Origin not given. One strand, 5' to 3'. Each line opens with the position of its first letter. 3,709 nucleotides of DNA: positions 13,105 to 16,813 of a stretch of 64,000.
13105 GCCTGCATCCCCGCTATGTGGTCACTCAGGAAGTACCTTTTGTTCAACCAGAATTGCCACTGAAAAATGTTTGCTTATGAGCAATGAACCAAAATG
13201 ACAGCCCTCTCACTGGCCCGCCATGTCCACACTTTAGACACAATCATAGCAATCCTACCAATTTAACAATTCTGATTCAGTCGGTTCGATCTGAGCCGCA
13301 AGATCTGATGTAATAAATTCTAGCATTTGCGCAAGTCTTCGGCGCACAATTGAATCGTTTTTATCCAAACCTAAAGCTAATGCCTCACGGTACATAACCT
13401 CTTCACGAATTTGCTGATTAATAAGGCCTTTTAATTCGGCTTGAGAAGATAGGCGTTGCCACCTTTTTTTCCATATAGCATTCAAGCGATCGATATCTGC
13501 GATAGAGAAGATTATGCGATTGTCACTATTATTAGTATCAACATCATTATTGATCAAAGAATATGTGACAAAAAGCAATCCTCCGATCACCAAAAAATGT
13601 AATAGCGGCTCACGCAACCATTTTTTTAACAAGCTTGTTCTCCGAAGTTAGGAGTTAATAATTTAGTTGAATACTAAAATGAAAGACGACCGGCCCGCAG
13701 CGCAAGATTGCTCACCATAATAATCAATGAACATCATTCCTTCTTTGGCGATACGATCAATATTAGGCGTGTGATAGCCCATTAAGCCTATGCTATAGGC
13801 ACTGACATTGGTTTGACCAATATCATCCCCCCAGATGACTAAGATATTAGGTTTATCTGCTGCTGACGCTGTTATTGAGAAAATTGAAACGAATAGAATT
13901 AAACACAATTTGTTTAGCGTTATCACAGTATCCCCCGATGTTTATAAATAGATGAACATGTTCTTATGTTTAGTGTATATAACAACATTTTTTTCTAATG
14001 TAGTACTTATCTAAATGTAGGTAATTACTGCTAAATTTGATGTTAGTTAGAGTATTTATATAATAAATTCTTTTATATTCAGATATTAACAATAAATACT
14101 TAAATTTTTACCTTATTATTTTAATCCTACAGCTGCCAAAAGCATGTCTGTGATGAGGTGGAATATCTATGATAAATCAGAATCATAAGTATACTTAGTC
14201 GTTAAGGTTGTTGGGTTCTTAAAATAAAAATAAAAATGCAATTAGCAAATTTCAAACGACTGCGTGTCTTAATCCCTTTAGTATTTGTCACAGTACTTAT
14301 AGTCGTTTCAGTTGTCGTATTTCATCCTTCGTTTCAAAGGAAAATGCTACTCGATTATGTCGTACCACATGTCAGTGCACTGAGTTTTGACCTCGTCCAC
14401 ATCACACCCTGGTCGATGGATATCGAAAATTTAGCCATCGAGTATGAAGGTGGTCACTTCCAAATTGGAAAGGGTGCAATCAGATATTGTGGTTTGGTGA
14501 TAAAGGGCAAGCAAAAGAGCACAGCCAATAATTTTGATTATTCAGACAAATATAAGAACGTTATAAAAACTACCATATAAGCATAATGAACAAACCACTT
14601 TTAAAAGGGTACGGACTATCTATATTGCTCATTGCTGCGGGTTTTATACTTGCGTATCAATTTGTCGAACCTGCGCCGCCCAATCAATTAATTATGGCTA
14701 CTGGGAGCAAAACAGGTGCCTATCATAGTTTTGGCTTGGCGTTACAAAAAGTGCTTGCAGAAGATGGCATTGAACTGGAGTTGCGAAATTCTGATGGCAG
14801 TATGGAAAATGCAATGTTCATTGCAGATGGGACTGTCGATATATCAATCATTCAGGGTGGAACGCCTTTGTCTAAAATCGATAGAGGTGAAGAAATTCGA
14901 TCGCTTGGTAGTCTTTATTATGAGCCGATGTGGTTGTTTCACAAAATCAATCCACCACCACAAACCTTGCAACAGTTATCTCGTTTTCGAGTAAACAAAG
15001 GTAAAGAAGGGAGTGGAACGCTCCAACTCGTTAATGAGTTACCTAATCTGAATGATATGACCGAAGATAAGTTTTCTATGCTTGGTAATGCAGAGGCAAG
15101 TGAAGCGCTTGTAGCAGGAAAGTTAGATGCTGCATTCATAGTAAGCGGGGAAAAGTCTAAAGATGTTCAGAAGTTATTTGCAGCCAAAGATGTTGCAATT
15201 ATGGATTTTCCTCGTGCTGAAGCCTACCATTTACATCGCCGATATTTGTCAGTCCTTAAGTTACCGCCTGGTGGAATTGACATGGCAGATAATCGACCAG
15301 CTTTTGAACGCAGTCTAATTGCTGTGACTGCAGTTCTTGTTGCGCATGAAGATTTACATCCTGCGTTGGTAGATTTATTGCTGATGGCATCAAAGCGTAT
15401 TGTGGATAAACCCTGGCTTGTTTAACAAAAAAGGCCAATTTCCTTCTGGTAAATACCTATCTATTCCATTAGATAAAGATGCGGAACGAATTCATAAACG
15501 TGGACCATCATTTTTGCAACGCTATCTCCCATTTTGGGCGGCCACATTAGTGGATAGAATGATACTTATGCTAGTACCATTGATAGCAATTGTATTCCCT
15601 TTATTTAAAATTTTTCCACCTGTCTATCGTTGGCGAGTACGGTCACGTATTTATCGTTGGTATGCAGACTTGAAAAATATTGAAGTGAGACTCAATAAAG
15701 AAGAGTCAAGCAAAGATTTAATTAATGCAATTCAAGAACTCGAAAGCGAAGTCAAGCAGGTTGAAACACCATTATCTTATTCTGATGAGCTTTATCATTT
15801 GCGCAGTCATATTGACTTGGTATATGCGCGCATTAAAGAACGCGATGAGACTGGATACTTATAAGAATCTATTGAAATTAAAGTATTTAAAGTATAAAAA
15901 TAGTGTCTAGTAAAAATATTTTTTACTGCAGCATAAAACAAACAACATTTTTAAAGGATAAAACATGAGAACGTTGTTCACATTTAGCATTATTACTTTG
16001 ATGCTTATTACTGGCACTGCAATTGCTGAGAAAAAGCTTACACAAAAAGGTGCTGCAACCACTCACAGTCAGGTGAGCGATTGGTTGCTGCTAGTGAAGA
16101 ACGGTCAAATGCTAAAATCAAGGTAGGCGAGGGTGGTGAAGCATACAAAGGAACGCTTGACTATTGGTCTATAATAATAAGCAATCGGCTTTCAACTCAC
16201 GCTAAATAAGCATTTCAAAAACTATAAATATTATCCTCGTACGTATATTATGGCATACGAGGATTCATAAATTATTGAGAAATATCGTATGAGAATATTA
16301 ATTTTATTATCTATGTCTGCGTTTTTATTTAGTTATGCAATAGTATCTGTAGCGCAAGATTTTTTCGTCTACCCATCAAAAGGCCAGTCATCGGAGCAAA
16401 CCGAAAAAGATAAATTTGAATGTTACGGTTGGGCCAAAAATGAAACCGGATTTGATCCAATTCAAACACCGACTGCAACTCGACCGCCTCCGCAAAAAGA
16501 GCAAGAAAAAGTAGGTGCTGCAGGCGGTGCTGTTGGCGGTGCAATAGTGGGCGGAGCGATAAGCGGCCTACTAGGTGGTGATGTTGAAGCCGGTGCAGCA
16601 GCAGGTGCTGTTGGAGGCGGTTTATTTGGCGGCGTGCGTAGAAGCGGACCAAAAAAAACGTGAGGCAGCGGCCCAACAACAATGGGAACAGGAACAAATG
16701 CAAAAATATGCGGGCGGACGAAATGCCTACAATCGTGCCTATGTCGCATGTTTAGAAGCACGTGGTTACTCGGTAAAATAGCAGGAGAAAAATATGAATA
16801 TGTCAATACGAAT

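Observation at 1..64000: Unusually high density of pseudogenes and gene fragments, consistent with ongoing genome reduction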

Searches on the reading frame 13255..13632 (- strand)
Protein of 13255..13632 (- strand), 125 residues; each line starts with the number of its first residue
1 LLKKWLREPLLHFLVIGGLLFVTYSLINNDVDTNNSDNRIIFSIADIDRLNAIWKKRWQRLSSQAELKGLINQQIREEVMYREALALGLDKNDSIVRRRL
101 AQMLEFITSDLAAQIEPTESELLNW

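Call 8: search_protein_families(library=pfam, proteins=[window:13255-13632:-], max_evalue=0.01)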
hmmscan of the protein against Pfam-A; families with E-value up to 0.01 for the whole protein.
window:13255-13632:- (125 aa): 0 families

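Call 32: search_protein_families(library=ncbifam, proteins=[window:13255-13632:-], max_evalue=0.01)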
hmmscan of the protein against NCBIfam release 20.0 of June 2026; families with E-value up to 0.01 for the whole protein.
window:13255-13632:- (125 aa): 0 families

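Call 36: find_homologous_proteins(query=window:13255-13632:-, max_evalue=0.00001)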
Query window:13255-13632:- (125 aa): 408 proteins with E <= 0.00001 among 454 candidates; the best 120 are listed.
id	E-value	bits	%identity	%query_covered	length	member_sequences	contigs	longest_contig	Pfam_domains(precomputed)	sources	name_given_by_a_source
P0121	5.4e-70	251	99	96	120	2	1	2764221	-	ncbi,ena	-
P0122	5.3e-42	161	62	100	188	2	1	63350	-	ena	-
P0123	8.0e-40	154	63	100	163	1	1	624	-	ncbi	-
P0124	3.6e-37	145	56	97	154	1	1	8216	-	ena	-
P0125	1.3e-36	143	61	96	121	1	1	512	-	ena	-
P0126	5.6e-36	141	58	100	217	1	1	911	-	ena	-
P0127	5.7e-36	141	54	97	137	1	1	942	-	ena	-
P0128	2.4e-35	139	54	97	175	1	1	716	-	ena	-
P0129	3.6e-34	135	52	97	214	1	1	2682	PF13145.13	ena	-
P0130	4.1e-34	135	57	91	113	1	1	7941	-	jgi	jgi:hypothetical protein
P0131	4.8e-33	132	55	89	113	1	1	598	-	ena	-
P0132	5.1e-33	132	56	100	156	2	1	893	-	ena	-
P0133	7.4e-32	128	51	97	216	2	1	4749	-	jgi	-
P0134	1.1e-31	127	51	97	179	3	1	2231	-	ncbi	-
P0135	1.7e-31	127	51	97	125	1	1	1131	-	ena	-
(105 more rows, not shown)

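Call 38: find_encoding_contigs(protein=P0121, flank=10000, max_places=3)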
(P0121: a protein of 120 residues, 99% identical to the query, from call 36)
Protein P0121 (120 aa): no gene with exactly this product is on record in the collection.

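Call 39: list_cluster_members(proteins=[P0121, P0008, P0001])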
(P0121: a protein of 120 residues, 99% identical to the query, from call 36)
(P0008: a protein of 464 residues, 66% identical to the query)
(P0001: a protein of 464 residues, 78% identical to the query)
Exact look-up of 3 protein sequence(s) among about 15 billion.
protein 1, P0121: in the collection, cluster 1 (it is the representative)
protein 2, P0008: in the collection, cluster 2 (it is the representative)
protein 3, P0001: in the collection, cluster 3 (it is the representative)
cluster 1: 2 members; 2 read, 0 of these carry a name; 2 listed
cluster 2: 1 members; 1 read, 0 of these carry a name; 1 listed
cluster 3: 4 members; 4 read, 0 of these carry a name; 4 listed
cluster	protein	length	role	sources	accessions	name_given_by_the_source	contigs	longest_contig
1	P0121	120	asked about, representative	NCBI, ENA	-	-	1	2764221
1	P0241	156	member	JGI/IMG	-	-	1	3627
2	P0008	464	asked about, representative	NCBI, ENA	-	-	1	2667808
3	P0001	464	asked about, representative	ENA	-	-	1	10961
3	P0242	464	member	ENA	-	-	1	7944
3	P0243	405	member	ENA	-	-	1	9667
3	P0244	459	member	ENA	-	-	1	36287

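Call 41: find_encoding_contigs(protein=P0241, flank=10000, max_places=3)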
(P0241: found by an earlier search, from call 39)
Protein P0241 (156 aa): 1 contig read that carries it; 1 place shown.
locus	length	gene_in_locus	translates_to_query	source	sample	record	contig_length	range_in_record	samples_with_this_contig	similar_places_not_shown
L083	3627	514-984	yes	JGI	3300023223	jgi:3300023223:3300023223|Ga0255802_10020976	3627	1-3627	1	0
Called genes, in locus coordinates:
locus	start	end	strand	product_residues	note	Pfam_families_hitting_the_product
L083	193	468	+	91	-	PF00884:Sulfatase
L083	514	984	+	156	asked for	-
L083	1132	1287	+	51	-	-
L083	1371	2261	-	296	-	PF01297:ZnuA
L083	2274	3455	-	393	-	PF12704:MacB_PCD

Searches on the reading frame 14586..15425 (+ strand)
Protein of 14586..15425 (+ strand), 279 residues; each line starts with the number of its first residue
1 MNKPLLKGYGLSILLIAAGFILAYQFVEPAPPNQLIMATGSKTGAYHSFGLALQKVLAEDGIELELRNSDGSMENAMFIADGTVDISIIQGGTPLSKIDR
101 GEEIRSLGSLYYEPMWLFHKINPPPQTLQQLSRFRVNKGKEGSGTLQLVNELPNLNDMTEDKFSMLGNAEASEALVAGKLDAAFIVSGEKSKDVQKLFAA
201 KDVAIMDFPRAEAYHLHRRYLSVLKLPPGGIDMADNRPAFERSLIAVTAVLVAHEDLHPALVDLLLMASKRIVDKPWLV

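Call 9: search_protein_families(library=pfam, proteins=[window:14586-15425:+], max_evalue=0.01)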
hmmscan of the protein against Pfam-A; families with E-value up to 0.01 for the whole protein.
window:14586-15425:+ (279 aa): 3 families
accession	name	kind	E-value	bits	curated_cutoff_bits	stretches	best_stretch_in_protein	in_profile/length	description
PF16868.10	NMT1_3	-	8.1e-21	75.3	27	1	37-263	1-241/289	NMT1-like family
PF09084.16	NMT1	-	0.00026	21.4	20.5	1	58-188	17-150/216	NMT1/THI5 like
PF13379.11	NMT1_2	-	0.0026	18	24.7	0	29-95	2-68/252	NMT1-like family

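Call 32: search_protein_families(library=ncbifam, proteins=[window:14586-15425:+], max_evalue=0.01)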
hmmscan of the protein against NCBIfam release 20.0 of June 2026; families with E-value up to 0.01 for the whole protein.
window:14586-15425:+ (279 aa): 1 family
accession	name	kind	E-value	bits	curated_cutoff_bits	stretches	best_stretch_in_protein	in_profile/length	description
TIGR02122.1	TRAP_TAXI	subfamily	1.1e-24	86.9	84.35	1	14-262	9-271/320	TAXI family TRAP transporter solute-binding subunit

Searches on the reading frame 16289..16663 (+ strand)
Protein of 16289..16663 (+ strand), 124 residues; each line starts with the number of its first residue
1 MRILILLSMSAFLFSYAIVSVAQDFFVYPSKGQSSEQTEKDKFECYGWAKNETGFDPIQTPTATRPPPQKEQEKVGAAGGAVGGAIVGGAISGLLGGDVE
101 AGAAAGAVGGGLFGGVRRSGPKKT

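Call 9: search_protein_families(library=pfam, proteins=[window:16289-16663:+], max_evalue=0.01)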
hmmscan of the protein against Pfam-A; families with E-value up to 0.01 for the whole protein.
window:16289-16663:+ (124 aa): 0 families

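Call 32: search_protein_families(library=ncbifam, proteins=[window:16289-16663:+], max_evalue=0.01)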
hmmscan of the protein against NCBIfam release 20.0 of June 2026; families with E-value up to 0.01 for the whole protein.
window:16289-16663:+ (124 aa): 1 family
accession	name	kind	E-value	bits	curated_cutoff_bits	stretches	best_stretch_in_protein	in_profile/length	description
NF053611.1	YiaD_Gzip_OmpA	equivalog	0.0026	17.5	175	1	69-116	21-66/206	YiaD family glycine zipper/OmpA-like lipoprotein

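Call 44: search_protein_representatives(protein=window:16289-16663:+)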
Query: 124 residues. Proteins with E-value up to 0.001 (for the whole library): 2373; up to 1e-10: 678; up to 1e-30: 1. The best 150 are listed.
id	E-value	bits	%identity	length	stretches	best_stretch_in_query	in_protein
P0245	4.3e-31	123.7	59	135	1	22-122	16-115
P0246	1.2e-27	112.6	61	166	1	11-121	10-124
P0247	2.3e-27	111.7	52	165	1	11-122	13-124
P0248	5.9e-27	110.4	54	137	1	8-121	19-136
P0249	7.8e-27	110.0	50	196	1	6-123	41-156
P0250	8.4e-27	109.9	51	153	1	4-113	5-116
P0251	1.1e-26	109.6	57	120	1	9-114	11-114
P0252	2.2e-26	108.5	55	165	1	19-118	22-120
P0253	6.5e-26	107.0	51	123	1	11-120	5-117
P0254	6.9e-26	106.9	50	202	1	20-122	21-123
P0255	7.8e-26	106.8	51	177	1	11-122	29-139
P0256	1.1e-25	106.3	56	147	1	6-109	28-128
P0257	1.1e-25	106.2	49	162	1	13-119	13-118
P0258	1.3e-25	106.0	47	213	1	6-118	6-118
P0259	1.5e-25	105.9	50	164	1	17-121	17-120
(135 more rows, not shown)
